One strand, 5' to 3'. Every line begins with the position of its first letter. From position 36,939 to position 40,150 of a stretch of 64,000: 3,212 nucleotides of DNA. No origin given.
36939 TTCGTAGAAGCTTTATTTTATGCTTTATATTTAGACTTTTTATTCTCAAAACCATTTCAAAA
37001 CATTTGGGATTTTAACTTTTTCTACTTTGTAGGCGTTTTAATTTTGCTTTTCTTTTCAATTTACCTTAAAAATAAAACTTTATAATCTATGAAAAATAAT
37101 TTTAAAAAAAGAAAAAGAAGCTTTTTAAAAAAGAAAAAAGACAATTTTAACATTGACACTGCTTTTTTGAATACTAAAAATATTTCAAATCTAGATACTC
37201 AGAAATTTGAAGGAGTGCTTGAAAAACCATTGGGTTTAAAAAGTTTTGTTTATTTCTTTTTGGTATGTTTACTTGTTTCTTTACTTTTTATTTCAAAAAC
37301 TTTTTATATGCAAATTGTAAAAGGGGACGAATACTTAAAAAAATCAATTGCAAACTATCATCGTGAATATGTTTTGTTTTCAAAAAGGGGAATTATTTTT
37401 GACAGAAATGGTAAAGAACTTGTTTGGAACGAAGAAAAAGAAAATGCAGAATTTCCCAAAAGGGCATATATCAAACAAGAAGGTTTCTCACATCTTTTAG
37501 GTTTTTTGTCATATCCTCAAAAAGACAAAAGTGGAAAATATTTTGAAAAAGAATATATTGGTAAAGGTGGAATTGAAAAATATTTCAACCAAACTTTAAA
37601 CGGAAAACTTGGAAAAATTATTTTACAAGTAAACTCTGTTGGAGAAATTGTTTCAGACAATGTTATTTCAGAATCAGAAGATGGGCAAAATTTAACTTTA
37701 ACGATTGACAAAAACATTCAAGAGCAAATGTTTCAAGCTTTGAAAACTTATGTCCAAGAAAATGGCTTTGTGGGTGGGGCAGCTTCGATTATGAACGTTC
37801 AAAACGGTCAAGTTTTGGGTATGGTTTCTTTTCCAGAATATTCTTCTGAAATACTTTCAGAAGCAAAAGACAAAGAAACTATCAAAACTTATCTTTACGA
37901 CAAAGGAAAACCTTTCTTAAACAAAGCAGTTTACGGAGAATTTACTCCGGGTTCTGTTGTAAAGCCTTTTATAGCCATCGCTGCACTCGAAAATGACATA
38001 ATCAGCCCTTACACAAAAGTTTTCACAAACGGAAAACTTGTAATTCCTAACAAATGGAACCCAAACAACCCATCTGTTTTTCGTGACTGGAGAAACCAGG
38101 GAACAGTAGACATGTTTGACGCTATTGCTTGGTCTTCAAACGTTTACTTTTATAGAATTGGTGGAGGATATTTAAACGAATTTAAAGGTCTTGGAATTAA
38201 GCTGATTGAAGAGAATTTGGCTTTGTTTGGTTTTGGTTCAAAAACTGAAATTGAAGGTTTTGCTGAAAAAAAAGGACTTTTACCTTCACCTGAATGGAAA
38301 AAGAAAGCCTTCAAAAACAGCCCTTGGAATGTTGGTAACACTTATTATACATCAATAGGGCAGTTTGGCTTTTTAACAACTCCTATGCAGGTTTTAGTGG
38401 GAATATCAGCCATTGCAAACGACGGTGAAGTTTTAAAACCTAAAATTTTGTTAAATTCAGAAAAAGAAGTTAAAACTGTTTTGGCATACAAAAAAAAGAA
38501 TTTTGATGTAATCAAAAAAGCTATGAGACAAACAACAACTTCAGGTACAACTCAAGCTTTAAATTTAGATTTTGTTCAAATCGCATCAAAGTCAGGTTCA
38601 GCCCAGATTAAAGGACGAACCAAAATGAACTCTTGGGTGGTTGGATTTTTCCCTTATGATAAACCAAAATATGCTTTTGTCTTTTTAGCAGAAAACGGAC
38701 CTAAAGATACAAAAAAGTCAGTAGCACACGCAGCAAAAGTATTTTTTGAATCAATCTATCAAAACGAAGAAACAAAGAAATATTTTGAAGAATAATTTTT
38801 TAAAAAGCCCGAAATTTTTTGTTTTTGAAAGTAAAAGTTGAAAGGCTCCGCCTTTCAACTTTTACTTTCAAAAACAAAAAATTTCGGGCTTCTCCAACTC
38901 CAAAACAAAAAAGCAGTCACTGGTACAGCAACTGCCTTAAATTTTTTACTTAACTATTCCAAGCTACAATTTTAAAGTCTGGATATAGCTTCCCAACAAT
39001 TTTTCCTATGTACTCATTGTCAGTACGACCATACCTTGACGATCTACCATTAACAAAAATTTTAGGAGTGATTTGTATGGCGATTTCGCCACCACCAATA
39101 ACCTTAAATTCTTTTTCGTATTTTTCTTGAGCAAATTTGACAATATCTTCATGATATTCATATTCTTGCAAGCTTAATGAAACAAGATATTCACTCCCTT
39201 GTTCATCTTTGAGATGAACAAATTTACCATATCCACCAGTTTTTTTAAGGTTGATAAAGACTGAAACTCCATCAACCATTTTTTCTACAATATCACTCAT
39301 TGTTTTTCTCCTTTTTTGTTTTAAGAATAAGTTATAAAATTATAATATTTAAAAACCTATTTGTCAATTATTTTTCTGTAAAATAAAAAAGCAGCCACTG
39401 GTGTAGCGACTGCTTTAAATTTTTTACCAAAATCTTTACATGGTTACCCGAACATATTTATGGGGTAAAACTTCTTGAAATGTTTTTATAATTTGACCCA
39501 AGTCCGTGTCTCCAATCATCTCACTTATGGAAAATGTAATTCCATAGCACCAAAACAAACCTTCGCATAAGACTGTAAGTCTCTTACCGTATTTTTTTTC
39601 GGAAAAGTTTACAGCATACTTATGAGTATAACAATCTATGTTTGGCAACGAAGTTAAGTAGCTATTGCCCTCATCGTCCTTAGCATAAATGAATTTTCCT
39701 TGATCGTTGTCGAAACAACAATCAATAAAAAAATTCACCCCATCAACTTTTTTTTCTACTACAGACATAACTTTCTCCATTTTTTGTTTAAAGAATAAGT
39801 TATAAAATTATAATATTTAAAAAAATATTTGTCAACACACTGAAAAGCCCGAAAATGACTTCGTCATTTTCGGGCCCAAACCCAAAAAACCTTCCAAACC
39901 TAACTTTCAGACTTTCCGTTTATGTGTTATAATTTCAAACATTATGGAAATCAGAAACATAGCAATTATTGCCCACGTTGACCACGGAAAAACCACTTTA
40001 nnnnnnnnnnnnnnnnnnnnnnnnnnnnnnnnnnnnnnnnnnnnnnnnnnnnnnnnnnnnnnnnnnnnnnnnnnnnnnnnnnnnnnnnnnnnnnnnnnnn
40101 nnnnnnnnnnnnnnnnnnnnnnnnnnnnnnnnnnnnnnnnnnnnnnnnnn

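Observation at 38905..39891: Tandem duplicated cassette: diverged small proteins but near-identical perfect-consensus promoters and terminators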

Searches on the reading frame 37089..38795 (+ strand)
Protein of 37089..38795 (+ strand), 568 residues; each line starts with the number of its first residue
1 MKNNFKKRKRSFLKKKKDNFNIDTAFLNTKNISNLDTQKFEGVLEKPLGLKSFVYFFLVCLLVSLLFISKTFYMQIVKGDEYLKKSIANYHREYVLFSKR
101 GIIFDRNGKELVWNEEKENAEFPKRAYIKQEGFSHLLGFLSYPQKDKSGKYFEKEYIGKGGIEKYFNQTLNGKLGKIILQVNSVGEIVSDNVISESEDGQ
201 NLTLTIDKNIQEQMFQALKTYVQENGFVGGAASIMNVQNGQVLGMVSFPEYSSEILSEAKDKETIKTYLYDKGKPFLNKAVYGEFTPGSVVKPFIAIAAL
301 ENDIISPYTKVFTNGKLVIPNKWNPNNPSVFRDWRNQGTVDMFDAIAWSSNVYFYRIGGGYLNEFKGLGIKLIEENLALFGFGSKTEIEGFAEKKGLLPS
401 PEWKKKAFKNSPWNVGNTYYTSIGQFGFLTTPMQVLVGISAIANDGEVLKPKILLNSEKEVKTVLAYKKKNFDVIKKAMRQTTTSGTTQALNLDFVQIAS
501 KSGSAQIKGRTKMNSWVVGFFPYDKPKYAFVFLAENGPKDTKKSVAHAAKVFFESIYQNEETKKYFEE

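Call 84: search_protein_families(library=pfam, proteins=[window:37089-38795:+], max_evalue=0.0001)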
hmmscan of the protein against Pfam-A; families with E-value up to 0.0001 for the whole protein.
window:37089-38795:+ (568 aa): 2 families
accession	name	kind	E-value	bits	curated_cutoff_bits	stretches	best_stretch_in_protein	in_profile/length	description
PF00905.27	Transpeptidase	-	1.1e-47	163.1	22.1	1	230-547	1-292/299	Penicillin binding protein transpeptidase domain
PF03717.20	PBP_dimer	-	2.1e-13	51.5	24.4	1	123-189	106-177/180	Penicillin-binding Protein dimerisation domain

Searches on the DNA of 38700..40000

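Call 29: search_rna_families(source=window, start=38700, end=40000, threshold=evalue, max_evalue=1)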
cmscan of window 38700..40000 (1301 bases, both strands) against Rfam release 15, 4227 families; matches with E-value up to 1: 40.
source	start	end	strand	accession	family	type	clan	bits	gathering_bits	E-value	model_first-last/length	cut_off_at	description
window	38802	38894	-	RF04210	MIR8643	Gene; miRNA;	-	49.8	135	5.7e-09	1-150/150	no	MIR8643 microRNA precursor family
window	38797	38899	-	RF04174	MIR4208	Gene; miRNA;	-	47.5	140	7.5e-06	1-191/191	no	MIR4208 microRNA precursor family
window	38807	38889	+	RF01061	mir-548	Gene; miRNA;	-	47.2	90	6.3e-08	1-84/84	no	mir-548 microRNA precursor family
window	38802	38894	-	RF04262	MIR1319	Gene; miRNA;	-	46.8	116.6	2.4e-07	1-119/119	no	MIR1319 microRNA precursor family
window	38804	38892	+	RF04205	MIR2606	Gene; miRNA;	-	45.5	139.7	2.2e-05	1-165/165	no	MIR2606 microRNA precursor family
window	38814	38882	+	RF04239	mir-4679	Gene; miRNA;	-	44.3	88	4.2e-07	1-75/75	no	mir-4679 microRNA precursor family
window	38814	38882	-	RF04239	mir-4679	Gene; miRNA;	-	43.8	88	5.4e-07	1-75/75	no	mir-4679 microRNA precursor family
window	38800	38896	-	RF04134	MIR7504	Gene; miRNA;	-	43.7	83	2.4e-06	1-124/124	no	MIR7504 microRNA precursor family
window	38804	38892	-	RF04205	MIR2606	Gene; miRNA;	-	43.2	139.7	6.5e-05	1-165/165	no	MIR2606 microRNA precursor family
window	38815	38881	-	RF01061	mir-548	Gene; miRNA;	-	41.4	90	2.1e-06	1-84/84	no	mir-548 microRNA precursor family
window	38797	38905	+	RF04174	MIR4208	Gene; miRNA;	-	40.5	140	0.00022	1-191/191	no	MIR4208 microRNA precursor family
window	38808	38888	-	RF00639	mir-515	Gene; miRNA;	CL00096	40.2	68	2.1e-06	1-87/87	no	mir-515 microRNA precursor family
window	38810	38887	-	RF03923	mir-964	Gene; miRNA;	-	37.8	100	9.1e-06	1-90/90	no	mir-964 microRNA precursor family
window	38805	38891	-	RF04133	MIR2646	Gene; miRNA;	-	37.5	245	3.5e-06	55-203/256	no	MIR2646 microRNA precursor family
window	38801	38896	+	RF03926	MIR1435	Gene; miRNA;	-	36.6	94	0.0018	1-186/186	no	MIR1435 microRNA precursor family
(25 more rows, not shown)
